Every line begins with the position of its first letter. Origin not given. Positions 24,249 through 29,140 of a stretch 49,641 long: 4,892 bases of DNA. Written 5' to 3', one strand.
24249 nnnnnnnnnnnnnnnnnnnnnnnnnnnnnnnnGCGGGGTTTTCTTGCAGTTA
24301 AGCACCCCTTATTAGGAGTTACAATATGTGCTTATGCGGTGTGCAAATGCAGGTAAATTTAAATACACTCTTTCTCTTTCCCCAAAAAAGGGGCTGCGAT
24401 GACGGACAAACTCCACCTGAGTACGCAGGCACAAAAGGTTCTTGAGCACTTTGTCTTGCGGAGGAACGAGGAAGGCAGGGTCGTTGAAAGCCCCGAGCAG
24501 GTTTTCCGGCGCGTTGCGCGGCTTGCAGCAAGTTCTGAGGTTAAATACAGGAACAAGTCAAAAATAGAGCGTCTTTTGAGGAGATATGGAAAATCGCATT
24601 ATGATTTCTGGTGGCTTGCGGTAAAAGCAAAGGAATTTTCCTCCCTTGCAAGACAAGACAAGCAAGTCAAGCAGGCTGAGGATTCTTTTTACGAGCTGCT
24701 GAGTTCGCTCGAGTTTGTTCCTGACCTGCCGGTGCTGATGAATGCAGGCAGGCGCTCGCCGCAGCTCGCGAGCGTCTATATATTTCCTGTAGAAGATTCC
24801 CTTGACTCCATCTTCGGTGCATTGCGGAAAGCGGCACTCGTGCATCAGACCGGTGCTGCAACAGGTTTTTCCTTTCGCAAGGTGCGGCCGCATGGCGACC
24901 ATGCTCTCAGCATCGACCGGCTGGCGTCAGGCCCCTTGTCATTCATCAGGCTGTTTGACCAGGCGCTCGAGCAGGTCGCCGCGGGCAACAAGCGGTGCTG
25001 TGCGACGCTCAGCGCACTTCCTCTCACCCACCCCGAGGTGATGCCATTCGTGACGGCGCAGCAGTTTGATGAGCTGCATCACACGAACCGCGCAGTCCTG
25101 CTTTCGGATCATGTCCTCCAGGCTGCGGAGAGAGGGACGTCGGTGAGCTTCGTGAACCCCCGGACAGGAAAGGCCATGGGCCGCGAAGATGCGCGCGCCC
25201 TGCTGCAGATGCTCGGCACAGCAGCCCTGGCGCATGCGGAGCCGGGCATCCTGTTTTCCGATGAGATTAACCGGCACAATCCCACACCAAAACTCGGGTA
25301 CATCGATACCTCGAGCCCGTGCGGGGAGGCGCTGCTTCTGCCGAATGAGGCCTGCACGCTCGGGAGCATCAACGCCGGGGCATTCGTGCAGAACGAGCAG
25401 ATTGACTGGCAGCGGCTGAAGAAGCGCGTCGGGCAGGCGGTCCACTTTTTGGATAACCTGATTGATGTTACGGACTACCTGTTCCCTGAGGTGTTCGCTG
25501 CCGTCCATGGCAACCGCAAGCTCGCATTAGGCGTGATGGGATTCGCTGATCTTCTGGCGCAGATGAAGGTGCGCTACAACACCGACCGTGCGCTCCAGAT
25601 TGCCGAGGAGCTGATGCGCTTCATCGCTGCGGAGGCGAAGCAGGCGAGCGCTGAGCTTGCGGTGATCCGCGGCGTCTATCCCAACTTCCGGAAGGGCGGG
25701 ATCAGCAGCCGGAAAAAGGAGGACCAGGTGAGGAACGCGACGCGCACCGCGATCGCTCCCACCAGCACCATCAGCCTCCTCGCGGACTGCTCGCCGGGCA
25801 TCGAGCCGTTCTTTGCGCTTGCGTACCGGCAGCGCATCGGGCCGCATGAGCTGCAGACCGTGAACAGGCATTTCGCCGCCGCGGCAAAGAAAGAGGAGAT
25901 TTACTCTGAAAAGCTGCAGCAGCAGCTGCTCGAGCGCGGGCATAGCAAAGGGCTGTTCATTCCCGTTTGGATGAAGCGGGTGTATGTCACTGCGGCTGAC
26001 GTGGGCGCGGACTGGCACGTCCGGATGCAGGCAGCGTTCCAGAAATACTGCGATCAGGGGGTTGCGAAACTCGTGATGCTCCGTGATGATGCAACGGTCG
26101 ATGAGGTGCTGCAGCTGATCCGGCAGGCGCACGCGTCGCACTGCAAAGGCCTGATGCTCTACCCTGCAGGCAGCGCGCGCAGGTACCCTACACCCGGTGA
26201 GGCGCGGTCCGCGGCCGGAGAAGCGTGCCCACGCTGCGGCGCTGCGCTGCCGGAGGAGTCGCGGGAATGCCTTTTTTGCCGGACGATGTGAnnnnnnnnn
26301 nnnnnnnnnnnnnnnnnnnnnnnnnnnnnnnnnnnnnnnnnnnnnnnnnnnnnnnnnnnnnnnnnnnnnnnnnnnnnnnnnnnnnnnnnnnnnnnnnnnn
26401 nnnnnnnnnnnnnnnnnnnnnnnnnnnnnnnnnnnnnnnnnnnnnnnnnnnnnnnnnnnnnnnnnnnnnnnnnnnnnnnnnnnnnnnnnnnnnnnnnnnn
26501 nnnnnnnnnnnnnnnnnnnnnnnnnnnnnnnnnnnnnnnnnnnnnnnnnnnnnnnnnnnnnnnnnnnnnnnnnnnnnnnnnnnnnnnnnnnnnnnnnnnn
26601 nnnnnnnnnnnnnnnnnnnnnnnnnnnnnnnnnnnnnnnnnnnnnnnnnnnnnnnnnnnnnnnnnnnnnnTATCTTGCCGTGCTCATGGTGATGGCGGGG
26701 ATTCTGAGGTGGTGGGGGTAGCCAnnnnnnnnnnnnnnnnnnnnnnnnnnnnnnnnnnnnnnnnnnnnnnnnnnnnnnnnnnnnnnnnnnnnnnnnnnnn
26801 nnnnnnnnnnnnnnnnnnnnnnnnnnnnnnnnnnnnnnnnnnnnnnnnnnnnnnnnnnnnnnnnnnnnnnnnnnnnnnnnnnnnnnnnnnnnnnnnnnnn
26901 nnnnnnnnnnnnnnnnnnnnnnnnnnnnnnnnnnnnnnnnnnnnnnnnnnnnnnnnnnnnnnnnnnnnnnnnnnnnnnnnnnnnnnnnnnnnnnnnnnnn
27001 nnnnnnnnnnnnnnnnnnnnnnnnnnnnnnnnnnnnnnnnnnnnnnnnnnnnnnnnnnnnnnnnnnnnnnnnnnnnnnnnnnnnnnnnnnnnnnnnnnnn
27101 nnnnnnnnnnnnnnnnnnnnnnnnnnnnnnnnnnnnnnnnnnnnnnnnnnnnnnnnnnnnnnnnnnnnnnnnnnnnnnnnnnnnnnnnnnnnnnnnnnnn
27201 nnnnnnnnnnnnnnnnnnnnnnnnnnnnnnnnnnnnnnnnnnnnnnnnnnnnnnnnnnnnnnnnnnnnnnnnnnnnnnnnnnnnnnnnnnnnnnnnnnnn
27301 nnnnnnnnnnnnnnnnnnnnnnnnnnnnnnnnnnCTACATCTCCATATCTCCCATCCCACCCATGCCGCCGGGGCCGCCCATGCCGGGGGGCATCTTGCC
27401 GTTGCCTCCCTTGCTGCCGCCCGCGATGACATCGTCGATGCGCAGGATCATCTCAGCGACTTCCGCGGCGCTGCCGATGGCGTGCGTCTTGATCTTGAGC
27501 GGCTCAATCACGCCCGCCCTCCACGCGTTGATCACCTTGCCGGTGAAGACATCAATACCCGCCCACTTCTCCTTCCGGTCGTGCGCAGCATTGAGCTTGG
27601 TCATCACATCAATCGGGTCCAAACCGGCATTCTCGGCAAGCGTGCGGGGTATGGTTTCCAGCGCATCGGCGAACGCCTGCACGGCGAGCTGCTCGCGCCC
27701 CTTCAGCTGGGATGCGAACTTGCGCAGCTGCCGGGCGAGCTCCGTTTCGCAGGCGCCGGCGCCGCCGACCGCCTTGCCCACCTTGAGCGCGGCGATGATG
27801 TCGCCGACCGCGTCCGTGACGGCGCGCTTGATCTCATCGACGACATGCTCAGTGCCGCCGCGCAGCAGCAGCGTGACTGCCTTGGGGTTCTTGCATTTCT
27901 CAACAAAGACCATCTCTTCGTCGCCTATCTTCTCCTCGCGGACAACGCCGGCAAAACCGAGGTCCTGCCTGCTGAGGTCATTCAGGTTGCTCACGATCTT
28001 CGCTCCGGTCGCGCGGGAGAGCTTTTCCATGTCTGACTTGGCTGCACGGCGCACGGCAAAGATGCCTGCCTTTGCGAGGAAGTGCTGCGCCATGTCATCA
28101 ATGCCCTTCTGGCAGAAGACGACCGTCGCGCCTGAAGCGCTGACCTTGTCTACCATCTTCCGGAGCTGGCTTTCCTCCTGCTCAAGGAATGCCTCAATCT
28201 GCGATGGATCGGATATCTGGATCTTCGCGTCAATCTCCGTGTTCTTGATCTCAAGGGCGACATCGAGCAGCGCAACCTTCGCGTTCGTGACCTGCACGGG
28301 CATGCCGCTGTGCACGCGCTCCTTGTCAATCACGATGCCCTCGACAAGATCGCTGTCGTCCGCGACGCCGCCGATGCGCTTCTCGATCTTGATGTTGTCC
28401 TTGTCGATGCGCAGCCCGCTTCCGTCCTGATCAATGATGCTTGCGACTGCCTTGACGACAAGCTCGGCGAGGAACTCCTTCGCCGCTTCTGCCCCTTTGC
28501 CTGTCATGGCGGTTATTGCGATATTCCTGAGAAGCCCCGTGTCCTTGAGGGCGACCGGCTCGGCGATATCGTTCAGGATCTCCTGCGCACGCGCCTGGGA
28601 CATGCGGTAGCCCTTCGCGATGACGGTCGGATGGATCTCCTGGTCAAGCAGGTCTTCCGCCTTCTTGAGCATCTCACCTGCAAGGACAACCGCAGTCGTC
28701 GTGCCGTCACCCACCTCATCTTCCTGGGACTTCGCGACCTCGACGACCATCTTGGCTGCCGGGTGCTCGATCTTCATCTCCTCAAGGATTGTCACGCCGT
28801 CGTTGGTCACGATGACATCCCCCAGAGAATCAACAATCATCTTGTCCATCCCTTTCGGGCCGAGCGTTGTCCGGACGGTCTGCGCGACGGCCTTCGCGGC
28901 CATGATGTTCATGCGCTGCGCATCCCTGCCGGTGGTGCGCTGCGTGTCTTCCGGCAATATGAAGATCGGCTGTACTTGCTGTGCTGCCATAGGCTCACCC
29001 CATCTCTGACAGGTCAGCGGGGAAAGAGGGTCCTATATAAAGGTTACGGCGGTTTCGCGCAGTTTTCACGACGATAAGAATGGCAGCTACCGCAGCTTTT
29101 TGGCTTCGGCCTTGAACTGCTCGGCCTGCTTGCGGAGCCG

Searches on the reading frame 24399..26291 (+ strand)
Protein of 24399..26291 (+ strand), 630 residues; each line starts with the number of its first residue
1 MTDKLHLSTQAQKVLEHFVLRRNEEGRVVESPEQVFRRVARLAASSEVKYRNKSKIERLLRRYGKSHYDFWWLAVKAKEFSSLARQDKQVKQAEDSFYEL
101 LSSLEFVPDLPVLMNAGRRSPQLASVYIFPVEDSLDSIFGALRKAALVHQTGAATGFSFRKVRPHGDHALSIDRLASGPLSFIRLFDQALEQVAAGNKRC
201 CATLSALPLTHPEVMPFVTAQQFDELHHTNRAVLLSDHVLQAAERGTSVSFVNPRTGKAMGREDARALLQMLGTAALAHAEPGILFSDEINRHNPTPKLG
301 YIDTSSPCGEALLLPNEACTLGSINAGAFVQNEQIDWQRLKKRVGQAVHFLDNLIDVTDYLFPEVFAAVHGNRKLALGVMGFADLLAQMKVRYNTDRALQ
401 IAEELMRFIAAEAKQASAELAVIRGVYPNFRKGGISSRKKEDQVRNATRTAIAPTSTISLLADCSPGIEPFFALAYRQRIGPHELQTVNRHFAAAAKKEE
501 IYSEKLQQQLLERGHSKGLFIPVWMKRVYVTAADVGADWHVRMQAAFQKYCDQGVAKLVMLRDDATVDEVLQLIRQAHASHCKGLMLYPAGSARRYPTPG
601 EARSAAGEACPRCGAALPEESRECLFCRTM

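Call 16: search_protein_families(library=pfam, proteins=[window:24399-26291:+], max_evalue=0.001)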
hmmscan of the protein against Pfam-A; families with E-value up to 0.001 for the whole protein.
window:24399-26291:+ (630 aa): 2 families
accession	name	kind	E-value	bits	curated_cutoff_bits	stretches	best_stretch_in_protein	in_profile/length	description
PF02867.20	Ribonuc_red_lgC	-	1.9e-94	317.7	23.9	2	124-436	1-345/523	Ribonucleotide reductase, barrel domain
PF00317.26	Ribonuc_red_lgN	-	1.7e-16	60.5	28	1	7-120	3-76/77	Ribonucleotide reductase, all-alpha domain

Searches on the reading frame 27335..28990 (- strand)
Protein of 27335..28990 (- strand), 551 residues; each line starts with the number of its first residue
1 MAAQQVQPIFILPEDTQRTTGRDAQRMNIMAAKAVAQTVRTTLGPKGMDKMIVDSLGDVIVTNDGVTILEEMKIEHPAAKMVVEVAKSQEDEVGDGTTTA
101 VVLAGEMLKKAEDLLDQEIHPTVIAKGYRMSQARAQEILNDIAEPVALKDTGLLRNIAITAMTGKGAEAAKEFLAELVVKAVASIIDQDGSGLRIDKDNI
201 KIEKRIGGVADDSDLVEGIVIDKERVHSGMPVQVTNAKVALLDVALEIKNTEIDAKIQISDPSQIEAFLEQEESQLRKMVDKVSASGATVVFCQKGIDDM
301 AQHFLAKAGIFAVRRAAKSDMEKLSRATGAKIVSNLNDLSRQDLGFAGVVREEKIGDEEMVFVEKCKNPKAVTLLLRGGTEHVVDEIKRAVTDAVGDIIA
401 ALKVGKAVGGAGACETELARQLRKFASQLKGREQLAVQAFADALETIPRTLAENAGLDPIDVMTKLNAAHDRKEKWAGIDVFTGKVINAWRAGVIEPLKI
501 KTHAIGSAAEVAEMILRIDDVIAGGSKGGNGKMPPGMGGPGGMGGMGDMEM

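Call 16: search_protein_families(library=pfam, proteins=[window:27335-28990:-], max_evalue=0.001)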
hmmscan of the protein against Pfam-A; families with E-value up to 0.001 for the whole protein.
window:27335-28990:- (551 aa): 1 family
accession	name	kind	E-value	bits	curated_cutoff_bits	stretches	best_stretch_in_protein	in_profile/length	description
PF00118.29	Cpn60_TCP1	-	1.1e-181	605.3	34.3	1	35-523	1-487/490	TCP-1/cpn60 chaperonin family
